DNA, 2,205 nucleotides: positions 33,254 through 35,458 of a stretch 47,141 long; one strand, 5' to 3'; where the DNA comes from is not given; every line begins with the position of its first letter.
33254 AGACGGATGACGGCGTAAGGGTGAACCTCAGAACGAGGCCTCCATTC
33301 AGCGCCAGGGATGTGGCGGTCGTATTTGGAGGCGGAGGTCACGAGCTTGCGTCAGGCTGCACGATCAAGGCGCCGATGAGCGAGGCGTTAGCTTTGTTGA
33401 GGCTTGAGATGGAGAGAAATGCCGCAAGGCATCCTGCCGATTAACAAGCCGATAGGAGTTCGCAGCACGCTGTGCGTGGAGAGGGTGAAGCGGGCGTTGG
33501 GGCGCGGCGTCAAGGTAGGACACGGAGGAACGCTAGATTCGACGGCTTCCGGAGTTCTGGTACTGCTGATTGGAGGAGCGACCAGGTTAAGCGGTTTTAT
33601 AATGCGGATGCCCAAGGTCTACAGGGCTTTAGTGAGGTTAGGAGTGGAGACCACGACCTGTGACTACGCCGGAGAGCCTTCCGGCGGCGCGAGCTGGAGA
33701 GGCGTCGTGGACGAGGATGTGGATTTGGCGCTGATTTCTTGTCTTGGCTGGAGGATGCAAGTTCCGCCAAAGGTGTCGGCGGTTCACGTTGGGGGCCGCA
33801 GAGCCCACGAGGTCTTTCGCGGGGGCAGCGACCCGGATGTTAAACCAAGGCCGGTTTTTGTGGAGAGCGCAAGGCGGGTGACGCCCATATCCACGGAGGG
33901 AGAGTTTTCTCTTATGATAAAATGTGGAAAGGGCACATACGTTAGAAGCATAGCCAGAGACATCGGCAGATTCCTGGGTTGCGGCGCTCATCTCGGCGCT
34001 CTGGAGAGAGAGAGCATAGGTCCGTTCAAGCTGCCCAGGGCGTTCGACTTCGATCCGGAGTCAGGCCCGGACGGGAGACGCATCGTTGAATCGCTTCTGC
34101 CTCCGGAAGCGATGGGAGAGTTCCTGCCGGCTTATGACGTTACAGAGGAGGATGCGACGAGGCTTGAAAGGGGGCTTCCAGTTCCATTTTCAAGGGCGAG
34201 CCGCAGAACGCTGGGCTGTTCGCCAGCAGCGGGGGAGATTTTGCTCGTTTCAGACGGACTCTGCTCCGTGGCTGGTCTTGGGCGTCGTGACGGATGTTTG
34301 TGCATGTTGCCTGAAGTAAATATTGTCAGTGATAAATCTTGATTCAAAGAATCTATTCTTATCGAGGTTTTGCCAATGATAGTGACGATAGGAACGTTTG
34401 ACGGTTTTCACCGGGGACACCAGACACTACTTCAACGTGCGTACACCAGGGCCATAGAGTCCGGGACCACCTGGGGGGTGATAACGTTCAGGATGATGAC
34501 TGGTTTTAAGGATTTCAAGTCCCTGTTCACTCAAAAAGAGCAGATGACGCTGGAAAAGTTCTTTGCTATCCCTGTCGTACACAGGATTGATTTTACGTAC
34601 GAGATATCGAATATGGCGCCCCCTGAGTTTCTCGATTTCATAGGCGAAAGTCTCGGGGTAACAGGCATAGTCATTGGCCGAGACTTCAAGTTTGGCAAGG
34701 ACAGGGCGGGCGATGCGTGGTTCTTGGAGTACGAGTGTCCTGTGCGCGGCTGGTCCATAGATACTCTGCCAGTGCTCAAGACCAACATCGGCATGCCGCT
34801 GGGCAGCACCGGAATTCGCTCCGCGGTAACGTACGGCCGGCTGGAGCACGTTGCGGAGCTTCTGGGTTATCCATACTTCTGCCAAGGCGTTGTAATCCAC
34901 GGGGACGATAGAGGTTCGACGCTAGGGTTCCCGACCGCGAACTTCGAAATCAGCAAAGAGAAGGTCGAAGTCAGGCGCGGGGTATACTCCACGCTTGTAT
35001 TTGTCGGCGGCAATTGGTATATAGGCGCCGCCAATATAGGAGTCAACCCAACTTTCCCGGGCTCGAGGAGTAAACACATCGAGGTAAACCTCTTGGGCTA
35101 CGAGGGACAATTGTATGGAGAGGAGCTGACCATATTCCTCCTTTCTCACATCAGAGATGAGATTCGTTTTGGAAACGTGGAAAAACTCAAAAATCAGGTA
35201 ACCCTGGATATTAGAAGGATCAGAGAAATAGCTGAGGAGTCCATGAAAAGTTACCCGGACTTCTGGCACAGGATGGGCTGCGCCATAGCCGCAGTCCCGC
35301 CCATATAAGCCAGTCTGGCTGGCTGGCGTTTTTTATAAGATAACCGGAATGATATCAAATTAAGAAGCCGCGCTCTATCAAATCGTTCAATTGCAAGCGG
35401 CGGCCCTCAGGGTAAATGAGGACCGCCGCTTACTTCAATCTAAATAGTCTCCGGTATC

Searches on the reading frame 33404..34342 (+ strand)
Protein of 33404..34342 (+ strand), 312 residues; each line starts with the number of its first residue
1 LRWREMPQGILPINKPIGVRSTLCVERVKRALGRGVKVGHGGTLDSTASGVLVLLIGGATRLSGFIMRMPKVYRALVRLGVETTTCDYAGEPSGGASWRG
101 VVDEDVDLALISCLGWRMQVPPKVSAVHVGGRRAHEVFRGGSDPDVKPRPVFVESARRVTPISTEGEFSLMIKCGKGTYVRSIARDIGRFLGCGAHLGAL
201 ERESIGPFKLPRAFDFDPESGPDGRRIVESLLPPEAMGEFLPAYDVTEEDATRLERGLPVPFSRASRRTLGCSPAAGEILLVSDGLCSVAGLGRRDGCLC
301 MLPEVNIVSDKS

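Call 11: search_protein_families(library=pfam, proteins=[window:33404-34342:+], max_evalue=0.01)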
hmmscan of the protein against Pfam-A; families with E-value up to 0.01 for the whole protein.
window:33404-34342:+ (312 aa): 2 families
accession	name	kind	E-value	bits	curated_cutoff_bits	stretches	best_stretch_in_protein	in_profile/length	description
PF01509.24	TruB_N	-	1.6e-35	123.1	27.3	1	36-180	7-149/149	TruB family pseudouridylate synthase (N terminal domain)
PF16198.10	TruB_C_2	-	2.6e-07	31.1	29.3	1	181-212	1-32/66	tRNA pseudouridylate synthase B C-terminal domain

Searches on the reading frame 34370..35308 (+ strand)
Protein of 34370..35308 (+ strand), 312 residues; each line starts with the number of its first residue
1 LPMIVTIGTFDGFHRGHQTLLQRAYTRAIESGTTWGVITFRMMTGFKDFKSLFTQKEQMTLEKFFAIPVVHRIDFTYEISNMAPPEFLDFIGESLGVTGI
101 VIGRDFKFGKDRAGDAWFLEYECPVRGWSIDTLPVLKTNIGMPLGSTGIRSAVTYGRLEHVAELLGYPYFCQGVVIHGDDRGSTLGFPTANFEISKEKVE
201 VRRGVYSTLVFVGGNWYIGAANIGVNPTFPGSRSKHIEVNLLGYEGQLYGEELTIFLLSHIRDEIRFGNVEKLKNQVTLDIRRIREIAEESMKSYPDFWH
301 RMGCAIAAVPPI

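Call 11: search_protein_families(library=pfam, proteins=[window:34370-35308:+], max_evalue=0.01)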
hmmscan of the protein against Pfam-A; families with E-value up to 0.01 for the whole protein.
window:34370-35308:+ (312 aa): 3 families
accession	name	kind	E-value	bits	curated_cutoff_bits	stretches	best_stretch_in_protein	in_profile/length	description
PF01687.23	Flavokinase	-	6.3e-37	127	19.6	1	165-287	1-123/124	Riboflavin kinase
PF06574.18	FAD_syn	-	4.1e-24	85.6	27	1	3-137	8-148/158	FAD synthetase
PF01467.32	CTP_transf_like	-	0.0099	16.5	21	0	5-57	1-49/133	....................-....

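Call 104: find_homologous_proteins(query=window:34370-35308:+, max_evalue=1e-30)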
Query window:34370-35308:+ (312 aa): 2100 proteins with E <= 1e-30 among 4209 candidates; the best 120 are listed.
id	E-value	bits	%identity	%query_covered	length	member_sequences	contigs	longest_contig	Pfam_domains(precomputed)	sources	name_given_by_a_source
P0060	1.1e-210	716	100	99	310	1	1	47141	PF01687.24,PF06574.19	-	-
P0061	3.1e-109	383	56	99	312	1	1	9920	PF01687.24,PF06574.19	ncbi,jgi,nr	ncbi:MAG: riboflavin biosynthesis protein RibF [Synergistaceae bacterium]|jgi:riboflavin kinase/FMN 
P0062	7.0e-106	372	54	98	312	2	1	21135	PF01687.24,PF06574.19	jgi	jgi:riboflavin kinase/FMN adenylyltransferase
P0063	1.3e-96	342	51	97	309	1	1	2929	PF01687.24,PF06574.19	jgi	jgi:riboflavin kinase/FMN adenylyltransferase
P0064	1.7e-96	341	51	97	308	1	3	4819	PF01687.24,PF06574.19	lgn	-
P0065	1.8e-95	338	51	98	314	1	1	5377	PF01687.24,PF06574.19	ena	-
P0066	3.2e-95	337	52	98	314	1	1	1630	PF01687.24,PF06574.19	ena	-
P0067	3.7e-95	337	52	95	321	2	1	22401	PF01687.24,PF06574.19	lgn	-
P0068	6.9e-95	336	49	98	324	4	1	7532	PF01687.24,PF06574.19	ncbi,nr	ncbi:MAG: riboflavin biosynthesis protein RibF [Synergistaceae bacterium]|nr:riboflavin biosynthesis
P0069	3.4e-94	334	51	98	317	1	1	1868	PF01687.24,PF06574.19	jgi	jgi:riboflavin kinase/FMN adenylyltransferase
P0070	5.4e-94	333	49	97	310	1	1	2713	PF01687.24,PF06574.19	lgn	-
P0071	5.7e-94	333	51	98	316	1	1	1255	PF01687.24,PF06574.19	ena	-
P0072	6.3e-94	333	52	96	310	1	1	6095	PF01687.24,PF06574.19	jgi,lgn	jgi:riboflavin kinase/FMN adenylyltransferase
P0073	9.1e-94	332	51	96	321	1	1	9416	PF01687.24,PF06574.19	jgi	jgi:riboflavin kinase/FMN adenylyltransferase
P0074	2.7e-93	331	50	96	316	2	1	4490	PF01687.24,PF06574.19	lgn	-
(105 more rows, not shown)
